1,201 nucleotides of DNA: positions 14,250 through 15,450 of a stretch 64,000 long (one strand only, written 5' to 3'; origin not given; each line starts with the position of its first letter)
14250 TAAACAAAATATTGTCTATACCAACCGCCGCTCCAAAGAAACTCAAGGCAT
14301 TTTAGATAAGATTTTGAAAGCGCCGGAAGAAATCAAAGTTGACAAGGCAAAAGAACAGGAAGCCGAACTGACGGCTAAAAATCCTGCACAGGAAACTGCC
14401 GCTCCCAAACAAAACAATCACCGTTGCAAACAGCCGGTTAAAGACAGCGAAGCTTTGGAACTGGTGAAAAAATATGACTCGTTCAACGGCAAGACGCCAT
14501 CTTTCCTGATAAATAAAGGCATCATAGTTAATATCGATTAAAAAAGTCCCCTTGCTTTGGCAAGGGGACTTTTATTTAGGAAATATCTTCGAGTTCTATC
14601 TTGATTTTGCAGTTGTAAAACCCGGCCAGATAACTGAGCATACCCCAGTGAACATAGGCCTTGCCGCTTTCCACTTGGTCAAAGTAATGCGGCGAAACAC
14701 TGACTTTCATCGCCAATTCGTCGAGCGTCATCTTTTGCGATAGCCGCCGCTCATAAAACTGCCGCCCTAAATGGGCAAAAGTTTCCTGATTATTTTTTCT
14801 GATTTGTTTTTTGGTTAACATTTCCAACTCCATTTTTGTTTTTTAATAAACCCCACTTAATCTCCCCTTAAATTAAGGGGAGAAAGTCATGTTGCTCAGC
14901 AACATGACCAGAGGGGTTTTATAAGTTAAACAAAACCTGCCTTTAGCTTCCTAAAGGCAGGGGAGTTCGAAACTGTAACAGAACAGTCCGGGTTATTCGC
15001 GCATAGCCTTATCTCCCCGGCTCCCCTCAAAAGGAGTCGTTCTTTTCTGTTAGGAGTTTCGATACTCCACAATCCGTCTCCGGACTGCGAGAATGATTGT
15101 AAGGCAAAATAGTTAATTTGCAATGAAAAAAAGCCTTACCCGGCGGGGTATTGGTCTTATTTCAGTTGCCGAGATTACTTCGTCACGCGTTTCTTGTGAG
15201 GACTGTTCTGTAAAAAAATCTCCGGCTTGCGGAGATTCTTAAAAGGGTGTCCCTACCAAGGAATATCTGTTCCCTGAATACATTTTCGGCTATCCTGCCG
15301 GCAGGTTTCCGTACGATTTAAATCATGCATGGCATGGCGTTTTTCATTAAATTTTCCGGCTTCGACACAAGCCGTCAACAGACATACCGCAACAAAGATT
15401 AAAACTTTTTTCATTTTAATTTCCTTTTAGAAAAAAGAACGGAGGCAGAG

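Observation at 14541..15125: Duplicated promoter - structured RNA - palindromes - XRE module, copy 1 (minus strand)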

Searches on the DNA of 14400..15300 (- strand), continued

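Call 48: search_with_rna_model(model_id=R1, sources=[window, L001, L002, L003, L005, L006, L007, L008, L009, L010, L014, L016, L017, L018, L019, L021, L024, L025, L026, L029, L031, L032, L033, L034, L040, L042, L046, L047, L048, L052, L056, L057, L058, L059, L064, L065, L066, L071, L072, L081, L082, L085, L086, L087, L089, L090, L091, L094, L096, L097, L098, L101, L108, L113, L116, L118, L120, L121, L122, L125, L044, L054, L077, L083, L100, L102, L104, L107, L110, L115], max_evalue=0.001, make_alignment=true)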
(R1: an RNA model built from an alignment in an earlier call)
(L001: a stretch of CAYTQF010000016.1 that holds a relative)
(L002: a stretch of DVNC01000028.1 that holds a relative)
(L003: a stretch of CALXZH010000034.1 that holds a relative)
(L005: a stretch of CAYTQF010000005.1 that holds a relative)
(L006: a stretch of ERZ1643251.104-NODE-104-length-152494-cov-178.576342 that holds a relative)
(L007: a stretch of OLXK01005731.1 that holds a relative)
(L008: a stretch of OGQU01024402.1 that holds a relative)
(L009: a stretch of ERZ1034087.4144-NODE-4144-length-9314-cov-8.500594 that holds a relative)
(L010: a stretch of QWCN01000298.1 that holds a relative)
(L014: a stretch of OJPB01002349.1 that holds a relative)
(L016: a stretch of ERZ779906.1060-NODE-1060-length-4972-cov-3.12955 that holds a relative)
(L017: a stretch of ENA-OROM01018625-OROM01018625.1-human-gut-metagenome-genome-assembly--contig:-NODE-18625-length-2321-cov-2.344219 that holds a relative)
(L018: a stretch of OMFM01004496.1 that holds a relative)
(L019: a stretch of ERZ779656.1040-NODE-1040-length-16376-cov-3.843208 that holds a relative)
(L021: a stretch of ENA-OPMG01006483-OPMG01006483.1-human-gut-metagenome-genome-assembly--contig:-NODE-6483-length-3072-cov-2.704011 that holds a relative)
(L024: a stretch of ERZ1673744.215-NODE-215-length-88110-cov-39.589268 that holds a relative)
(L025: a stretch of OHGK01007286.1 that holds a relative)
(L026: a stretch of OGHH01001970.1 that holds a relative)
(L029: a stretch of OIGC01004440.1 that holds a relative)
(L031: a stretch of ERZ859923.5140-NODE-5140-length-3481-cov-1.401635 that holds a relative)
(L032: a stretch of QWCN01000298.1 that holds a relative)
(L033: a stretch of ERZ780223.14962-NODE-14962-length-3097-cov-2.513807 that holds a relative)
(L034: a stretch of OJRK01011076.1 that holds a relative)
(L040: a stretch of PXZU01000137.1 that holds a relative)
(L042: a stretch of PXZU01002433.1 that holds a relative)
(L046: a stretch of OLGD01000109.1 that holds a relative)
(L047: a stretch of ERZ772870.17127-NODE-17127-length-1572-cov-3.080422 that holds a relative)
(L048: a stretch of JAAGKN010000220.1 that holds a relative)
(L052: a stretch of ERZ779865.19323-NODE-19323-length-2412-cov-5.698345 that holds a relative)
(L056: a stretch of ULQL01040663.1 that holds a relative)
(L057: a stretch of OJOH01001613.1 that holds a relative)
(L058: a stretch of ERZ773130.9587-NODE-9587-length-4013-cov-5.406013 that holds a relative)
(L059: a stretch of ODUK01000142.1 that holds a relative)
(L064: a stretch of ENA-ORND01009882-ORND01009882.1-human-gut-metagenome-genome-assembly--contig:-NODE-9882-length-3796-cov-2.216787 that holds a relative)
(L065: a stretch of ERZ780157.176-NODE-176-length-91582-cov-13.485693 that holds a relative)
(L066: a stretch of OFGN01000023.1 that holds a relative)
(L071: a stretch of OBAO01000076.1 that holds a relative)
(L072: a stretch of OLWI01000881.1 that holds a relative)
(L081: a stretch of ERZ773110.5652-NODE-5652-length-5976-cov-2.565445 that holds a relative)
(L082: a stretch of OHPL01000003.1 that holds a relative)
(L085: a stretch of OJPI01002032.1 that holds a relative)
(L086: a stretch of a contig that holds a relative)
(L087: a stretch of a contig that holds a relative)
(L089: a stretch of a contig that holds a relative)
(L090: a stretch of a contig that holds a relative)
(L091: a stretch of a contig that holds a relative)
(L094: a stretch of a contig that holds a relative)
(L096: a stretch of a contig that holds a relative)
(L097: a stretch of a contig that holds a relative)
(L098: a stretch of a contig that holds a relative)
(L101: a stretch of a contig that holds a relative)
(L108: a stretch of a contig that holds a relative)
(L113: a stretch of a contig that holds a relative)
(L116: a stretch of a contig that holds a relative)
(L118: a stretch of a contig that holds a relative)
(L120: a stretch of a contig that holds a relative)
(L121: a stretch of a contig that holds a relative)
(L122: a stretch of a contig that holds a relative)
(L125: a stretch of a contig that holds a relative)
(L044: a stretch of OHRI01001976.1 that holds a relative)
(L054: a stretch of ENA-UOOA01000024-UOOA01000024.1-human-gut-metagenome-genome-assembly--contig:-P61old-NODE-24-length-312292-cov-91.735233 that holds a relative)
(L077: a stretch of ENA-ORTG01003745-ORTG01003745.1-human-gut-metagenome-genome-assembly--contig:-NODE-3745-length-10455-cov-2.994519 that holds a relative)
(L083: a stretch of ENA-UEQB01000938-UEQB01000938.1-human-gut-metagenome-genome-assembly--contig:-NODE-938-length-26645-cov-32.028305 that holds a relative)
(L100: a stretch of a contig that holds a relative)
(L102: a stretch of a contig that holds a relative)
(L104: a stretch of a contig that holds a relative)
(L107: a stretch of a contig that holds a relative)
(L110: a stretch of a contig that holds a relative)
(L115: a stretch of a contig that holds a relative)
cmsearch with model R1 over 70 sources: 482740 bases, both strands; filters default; matches with E-value up to 0.001: 124.
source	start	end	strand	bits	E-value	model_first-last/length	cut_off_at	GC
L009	5717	5876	+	184.6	6.2e-54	1-161/161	no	0.47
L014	1984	2143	+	182.7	2.4e-53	1-161/161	no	0.47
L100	1696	1855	+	182.7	2.4e-53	1-161/161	no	0.47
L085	135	294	-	182.4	2.9e-53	1-161/161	no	0.47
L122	2136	2295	-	182.2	3.5e-53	1-161/161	no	0.47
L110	3401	3560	-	182.2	3.5e-53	1-161/161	no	0.47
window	14928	15088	-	178.8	3.8e-52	1-161/161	no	0.5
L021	1116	1275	-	178.3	5.4e-52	1-161/161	no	0.48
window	48487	48647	+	176.5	1.9e-51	1-161/161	no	0.5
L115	6000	6161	+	174.8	6.2e-51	1-161/161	no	0.51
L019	433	592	+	171.8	5.3e-50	1-161/161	no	0.48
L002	2773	2931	+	170.9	9.9e-50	1-161/161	no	0.47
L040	4554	4710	+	170.8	1e-49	1-161/161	no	0.5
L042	1044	1204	-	169.7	2.2e-49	1-161/161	no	0.49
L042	1541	1699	-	169.3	3e-49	1-161/161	no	0.52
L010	5971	6134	-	166.4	2.2e-48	1-161/161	no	0.5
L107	36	199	-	166.4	2.2e-48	1-161/161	no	0.5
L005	2817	2974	+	166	2.9e-48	1-161/161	no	0.47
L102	251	414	+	165.9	3.2e-48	1-161/161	no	0.5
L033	2036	2200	+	164.4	9.6e-48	1-161/161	no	0.51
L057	6442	6606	-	164.4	9.6e-48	1-161/161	no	0.51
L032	561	722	-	163.6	1.6e-47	1-161/161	no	0.49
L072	8160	8322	-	163.4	1.8e-47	1-161/161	no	0.52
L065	276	439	+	163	2.5e-47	1-161/161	no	0.5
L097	385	548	+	163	2.5e-47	1-161/161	no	0.5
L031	647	810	-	160.8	1.2e-46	1-161/161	no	0.49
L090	3424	3590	-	160.2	1.8e-46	1-161/161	no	0.49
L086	1159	1321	+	159.8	2.3e-46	1-161/161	no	0.53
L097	134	296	+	159.8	2.3e-46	1-161/161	no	0.53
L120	1014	1176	-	159.8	2.3e-46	1-161/161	no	0.53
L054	2491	2654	+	158.2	7.2e-46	1-161/161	no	0.46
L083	9299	9462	+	158.2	7.2e-46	1-161/161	no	0.46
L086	1410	1575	+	157.7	1e-45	1-161/161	no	0.51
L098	5280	5443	+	157.7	1e-45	1-161/161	no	0.52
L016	2893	3056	+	156.4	2.6e-45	1-161/161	no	0.47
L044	1311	1474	-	156.4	2.6e-45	1-161/161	no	0.47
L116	1602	1769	+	153.3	2.3e-44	1-161/161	no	0.5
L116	1346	1513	+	153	2.8e-44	1-161/161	no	0.5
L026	3594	3758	-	152.4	4.1e-44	1-161/161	no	0.47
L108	2453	2619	+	151.6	7.3e-44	1-161/161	no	0.51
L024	992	1159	-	150.6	1.5e-43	1-161/161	no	0.51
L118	98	265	+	150.6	1.5e-43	1-161/161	no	0.51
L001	2818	2978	+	150.1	2.2e-43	1-161/161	no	0.44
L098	5532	5701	+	148.7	5.6e-43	1-161/161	no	0.49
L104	269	438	-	148.7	5.6e-43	1-161/161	no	0.49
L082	1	149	+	148.5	6.6e-43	13-161/161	5'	0.46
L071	7084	7253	+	148.4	7e-43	1-161/161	no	0.48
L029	245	407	+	148.3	7.6e-43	1-161/161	no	0.48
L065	528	697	+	147.8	1.1e-42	1-161/161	no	0.5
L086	1664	1833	+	147.8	1.1e-42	1-161/161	no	0.5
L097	637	806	+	147.8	1.1e-42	1-161/161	no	0.5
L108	2708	2877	+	147.8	1.1e-42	1-161/161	no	0.5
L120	500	669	-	147.8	1.1e-42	1-161/161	no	0.5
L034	699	866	+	147.5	1.3e-42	1-161/161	no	0.49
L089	6906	7073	+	146.9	2e-42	1-161/161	no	0.51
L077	2997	3161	-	146.9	2.1e-42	1-161/161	no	0.45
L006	615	781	-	146.7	2.4e-42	1-161/161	no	0.51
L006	1131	1297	-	146.7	2.4e-42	1-161/161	no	0.51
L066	160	327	+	146.2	3.3e-42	1-161/161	no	0.49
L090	3169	3336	-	146.2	3.3e-42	1-161/161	no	0.49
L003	2820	2973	+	146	3.9e-42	1-161/161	no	0.46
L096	6149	6318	+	144.4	1.2e-41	1-161/161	no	0.47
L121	38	206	+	143.9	1.6e-41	1-161/161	no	0.48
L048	3156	3324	+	143.1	2.8e-41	1-161/161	no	0.44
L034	441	608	+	143.1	3e-41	1-161/161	no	0.51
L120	758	925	-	141.6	8.5e-41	1-161/161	no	0.51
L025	1666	1835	-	140.8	1.4e-40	1-161/161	no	0.49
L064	85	254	-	140.8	1.4e-40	1-161/161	no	0.49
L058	365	534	-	139.7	3.1e-40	1-161/161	no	0.48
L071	6823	6995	+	139.4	3.9e-40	1-161/161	no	0.45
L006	357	526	-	138.9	5.7e-40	1-161/161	no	0.49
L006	870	1042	-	137.5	1.5e-39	1-161/161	no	0.45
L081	3173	3340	-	136.7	2.7e-39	1-161/161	no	0.51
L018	2421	2587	-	136.6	2.8e-39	1-161/161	no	0.49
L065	15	187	+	136.3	3.5e-39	1-161/161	no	0.46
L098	5019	5191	+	135.5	6.3e-39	1-161/161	no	0.44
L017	1122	1291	-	133.6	2.4e-38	1-161/161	no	0.52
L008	1009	1183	+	132.3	5.8e-38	1-161/161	no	0.46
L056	3981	4145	+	130.8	1.6e-37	1-161/161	no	0.49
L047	1338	1507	+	130.4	2.3e-37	1-161/161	no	0.52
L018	2164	2330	-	130.2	2.5e-37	1-161/161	no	0.52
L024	477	643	-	130.2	2.5e-37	1-161/161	no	0.52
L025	1409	1575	-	130.2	2.5e-37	1-161/161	no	0.52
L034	956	1122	+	130.2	2.5e-37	1-161/161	no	0.52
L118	614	780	+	130.2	2.5e-37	1-161/161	no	0.52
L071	6569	6734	+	126.7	3e-36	1-161/161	no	0.47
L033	1782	1948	+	126.2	4.1e-36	1-161/161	no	0.52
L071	7342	7509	+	126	4.9e-36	1-161/161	no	0.47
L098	5790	5957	+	125.9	5.3e-36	1-161/161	no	0.48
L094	1777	1942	-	125.7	6.1e-36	1-161/161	no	0.49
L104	15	180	-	125.7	6.1e-36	1-161/161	no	0.49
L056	12283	12452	+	124.7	1.2e-35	1-161/161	no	0.51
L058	106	276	-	122.9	4.2e-35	1-161/161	no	0.5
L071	7598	7768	+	121.8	9e-35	1-161/161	no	0.51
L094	1518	1688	-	121.6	1e-34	1-161/161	no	0.51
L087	862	1031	-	121.2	1.5e-34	1-161/161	no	0.55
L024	733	901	-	114.6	1.4e-32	1-161/161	no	0.44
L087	603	771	-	114.6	1.4e-32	1-161/161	no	0.44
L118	356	524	+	114.6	1.4e-32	1-161/161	no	0.44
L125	297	464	-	105.6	8e-30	1-161/161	no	0.43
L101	1214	1332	-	103.1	4.6e-29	46-161/161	5'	0.47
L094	2162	2306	-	98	1.7e-27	1-161/161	no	0.5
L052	2294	2412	-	89.9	5.1e-25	49-161/161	5'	0.45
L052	2036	2205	-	81.9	1.4e-22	1-161/161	no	0.51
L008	643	790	+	81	2.7e-22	1-161/161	no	0.51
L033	2289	2445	+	78.3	1.7e-21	1-161/161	no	0.49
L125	684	832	-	76.3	7.2e-21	1-161/161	no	0.55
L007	4566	4722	+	75.6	1.2e-20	1-161/161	no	0.49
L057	6825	6972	-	70.6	4e-19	1-161/161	no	0.53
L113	5832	5986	+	70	6.2e-19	1-161/161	no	0.5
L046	2809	2978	-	69.4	9.3e-19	1-161/161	no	0.56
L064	455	624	-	69.4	9.3e-19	1-161/161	no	0.56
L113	5463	5632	+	69.4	9.3e-19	1-161/161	no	0.56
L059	970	1138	-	68.6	1.6e-18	1-161/161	no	0.57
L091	10943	11111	+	68.6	1.6e-18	1-161/161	no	0.57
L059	614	769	-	68.1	2.4e-18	1-161/161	no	0.5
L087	358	513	-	68.1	2.4e-18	1-161/161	no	0.5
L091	11312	11467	+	68.1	2.4e-18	1-161/161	no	0.5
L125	53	207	-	67.7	3e-18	1-161/161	no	0.48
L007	4197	4345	+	66.3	8e-18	1-161/161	no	0.56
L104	658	805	-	65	1.9e-17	1-161/161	no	0.55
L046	2453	2609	-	61.3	2.6e-16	1-161/161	no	0.5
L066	1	72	+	57.2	4.8e-15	91-161/161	5'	0.43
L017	875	1031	-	52.6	1.2e-13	1-161/161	no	0.5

Alignment A6: 124 matches aligned to the model, 239 columns, each read 5' to 3' on its own strand. Consensus structure (alignment columns), stored with it:
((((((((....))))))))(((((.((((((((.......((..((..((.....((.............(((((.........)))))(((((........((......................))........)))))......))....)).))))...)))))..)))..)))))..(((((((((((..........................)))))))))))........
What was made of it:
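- RNA copies are in excess over one protein gene in arrays (call 48).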

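Call 51: search_rna_families(sources=[L071, L098, L006, L048, L056, L113, L002, L001], threshold=gathering)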
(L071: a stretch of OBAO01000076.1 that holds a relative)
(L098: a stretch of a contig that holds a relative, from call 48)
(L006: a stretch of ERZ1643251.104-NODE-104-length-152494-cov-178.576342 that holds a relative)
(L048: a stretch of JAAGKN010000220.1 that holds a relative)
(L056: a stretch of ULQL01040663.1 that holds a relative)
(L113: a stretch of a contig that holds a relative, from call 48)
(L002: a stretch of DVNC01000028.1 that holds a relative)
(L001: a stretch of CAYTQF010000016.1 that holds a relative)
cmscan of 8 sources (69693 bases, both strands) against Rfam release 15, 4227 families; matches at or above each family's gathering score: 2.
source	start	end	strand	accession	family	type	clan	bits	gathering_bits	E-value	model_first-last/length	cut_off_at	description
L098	219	628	+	RF00010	RNaseP_bact_a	Gene; ribozyme;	CL00002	270.2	100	4.8e-87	1-367/367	no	Bacterial RNase P class A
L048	8828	8901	-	RF00005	tRNA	Gene; tRNA;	CL00001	69.3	29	5.2e-13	1-71/71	no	tRNA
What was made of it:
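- On Any Rfam 15 family: Eight divergent loci yield only RNase P RNA and a tRNA (call 51).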
